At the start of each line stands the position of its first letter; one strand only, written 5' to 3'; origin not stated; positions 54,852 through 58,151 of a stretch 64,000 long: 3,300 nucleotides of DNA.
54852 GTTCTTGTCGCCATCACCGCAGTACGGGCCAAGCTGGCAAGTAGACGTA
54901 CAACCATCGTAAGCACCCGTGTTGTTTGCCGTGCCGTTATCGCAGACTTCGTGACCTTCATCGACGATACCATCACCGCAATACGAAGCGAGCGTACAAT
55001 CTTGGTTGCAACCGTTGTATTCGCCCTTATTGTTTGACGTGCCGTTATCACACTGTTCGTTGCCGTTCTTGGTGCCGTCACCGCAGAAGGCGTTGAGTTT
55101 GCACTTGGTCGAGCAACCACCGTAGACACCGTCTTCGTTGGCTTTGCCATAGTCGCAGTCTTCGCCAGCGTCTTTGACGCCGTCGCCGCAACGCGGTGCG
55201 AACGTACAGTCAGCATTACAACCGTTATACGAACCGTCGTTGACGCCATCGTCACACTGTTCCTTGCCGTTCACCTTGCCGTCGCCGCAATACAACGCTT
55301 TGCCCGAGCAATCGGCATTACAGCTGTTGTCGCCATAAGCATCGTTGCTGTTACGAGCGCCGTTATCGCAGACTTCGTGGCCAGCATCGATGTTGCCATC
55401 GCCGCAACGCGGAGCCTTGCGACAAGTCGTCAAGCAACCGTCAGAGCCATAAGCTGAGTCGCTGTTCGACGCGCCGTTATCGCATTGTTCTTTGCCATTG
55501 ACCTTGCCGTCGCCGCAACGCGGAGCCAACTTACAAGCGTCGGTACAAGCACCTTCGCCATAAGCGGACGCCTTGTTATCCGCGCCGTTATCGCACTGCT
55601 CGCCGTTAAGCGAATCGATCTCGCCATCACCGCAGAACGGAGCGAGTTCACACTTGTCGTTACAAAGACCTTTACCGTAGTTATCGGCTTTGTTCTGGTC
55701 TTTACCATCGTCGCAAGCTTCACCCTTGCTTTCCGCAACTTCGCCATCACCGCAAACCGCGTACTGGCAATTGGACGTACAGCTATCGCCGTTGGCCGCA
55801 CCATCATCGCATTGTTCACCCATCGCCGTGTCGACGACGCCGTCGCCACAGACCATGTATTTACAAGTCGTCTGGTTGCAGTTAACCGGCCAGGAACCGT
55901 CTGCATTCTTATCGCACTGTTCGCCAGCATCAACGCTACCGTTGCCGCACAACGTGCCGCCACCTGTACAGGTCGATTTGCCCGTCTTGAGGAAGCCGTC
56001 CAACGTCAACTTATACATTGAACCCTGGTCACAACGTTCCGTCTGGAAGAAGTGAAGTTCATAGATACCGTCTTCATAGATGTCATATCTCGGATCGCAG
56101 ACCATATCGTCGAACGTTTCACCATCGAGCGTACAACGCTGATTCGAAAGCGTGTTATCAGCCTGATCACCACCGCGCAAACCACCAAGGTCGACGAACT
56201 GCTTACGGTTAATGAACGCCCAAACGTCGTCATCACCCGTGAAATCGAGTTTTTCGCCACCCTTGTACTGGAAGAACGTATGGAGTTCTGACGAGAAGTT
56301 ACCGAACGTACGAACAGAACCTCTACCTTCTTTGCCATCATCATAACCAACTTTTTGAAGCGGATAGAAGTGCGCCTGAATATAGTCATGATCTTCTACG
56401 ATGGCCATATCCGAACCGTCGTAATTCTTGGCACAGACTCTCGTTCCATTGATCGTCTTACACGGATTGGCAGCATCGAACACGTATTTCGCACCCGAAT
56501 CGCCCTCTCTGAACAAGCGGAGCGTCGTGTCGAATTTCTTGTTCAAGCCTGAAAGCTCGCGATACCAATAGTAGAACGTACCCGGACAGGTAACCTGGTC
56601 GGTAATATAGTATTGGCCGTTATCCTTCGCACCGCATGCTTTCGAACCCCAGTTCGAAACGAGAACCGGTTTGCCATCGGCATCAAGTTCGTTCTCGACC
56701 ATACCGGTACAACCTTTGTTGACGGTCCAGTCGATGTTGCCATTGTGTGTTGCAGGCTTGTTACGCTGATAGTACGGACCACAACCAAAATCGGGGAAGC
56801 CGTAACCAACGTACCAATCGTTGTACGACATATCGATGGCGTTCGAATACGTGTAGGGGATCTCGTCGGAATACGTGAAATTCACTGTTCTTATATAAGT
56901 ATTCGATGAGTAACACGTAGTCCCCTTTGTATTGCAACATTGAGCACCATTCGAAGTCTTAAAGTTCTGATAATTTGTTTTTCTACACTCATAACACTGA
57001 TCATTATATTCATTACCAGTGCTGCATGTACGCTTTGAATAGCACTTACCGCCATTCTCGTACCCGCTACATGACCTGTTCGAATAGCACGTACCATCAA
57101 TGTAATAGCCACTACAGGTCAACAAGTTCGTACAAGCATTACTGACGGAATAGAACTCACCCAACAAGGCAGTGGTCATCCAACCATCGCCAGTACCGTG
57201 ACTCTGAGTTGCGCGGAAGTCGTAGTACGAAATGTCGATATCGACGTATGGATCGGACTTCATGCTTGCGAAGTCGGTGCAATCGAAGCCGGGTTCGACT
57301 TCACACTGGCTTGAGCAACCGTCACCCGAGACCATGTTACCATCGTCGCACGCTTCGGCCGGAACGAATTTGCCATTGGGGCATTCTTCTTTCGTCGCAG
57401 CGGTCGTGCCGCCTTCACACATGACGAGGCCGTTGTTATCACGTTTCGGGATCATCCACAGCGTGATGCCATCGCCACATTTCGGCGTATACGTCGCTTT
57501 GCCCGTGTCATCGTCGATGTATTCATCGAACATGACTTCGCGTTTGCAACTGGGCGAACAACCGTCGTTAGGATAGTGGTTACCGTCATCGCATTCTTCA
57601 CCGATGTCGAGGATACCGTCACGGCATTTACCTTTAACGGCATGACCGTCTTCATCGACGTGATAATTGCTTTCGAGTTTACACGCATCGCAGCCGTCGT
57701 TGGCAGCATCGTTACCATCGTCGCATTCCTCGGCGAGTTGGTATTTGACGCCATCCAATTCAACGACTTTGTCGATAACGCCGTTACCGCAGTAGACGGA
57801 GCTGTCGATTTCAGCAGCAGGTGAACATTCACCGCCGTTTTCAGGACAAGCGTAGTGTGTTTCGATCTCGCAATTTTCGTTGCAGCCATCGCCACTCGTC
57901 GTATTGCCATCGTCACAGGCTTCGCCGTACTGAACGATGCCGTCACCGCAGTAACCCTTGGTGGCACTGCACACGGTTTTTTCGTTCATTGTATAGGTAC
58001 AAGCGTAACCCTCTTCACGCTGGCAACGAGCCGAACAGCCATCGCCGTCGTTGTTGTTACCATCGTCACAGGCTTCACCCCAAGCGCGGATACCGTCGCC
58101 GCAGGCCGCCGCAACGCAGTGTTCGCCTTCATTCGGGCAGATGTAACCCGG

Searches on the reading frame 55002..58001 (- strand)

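Call 55: search_protein_families(library=pfam, proteins=[window:55002-58001:-], max_evalue=0.0001)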
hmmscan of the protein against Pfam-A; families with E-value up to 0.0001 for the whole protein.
window:55002-58001:- (1000 aa): 1 family
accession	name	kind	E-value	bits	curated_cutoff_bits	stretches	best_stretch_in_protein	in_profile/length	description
PF13948.11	DUF4215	-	1.6e-30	105.6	27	2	111-153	6-47/47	Domain of unknown function (DUF4215)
